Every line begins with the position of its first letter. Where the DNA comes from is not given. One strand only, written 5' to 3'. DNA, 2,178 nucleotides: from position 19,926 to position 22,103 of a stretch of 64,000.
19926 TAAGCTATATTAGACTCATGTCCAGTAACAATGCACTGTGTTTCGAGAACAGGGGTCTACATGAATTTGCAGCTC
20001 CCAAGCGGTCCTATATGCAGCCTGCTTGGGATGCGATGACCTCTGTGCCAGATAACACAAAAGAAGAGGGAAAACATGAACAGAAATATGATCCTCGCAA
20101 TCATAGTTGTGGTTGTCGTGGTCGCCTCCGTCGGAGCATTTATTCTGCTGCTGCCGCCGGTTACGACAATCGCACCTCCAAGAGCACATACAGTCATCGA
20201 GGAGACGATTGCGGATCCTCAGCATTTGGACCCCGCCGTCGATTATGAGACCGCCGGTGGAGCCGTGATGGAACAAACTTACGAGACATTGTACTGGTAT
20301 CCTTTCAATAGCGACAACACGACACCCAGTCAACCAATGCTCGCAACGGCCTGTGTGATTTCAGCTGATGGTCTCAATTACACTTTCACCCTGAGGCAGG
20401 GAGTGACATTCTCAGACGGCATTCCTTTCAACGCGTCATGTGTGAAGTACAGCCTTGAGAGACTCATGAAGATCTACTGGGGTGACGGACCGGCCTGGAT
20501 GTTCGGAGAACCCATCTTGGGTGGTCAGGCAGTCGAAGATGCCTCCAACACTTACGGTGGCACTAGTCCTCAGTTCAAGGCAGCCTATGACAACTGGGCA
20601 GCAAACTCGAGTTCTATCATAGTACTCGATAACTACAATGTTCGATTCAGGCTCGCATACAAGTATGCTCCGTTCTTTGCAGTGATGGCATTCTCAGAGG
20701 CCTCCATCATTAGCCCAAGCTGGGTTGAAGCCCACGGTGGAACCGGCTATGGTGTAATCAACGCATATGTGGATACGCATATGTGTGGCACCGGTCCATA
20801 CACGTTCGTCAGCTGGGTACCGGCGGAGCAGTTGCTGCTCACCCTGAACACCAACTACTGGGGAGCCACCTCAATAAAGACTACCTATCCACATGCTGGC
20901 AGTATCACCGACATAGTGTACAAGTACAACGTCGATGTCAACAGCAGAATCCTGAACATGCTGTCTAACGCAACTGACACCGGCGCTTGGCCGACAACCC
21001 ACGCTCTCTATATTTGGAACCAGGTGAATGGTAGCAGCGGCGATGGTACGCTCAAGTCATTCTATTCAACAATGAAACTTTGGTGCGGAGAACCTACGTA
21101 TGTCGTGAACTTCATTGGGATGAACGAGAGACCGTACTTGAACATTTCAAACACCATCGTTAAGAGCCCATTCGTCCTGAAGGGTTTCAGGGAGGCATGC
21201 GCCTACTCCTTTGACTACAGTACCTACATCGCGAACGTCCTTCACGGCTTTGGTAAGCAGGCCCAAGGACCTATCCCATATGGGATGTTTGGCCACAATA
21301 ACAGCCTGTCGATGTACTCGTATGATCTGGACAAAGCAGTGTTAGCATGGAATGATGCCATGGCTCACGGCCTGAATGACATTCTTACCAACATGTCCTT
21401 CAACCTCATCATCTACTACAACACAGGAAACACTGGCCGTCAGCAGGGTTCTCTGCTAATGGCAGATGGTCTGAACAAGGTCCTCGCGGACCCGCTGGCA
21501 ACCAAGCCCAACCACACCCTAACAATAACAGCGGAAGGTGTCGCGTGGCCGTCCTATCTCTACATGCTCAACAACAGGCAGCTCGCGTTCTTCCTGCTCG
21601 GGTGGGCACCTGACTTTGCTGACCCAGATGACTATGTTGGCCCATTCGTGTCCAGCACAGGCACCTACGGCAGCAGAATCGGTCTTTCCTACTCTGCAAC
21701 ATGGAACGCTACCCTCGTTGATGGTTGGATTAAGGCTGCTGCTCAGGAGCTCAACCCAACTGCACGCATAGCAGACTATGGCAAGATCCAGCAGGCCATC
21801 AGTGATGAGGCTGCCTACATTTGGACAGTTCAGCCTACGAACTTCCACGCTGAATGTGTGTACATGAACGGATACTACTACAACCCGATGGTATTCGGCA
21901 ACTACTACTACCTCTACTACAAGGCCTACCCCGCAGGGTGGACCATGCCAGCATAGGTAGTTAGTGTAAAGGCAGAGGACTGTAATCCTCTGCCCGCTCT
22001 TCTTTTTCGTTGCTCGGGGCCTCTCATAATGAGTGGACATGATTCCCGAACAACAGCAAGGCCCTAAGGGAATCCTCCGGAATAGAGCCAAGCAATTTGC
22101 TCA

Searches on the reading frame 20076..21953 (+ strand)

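Call 55: search_protein_families(library=pfam, proteins=[window:20076-21953:+], max_evalue=0.00001)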
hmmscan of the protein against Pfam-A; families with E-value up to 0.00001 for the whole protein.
window:20076-21953:+ (626 aa): 1 family
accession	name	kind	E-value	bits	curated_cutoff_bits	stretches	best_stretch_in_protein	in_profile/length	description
PF00496.27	SBP_bac_5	-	8.4e-57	193.4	32.4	1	86-531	3-367/368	Bacterial extracellular solute-binding proteins, family 5 Middle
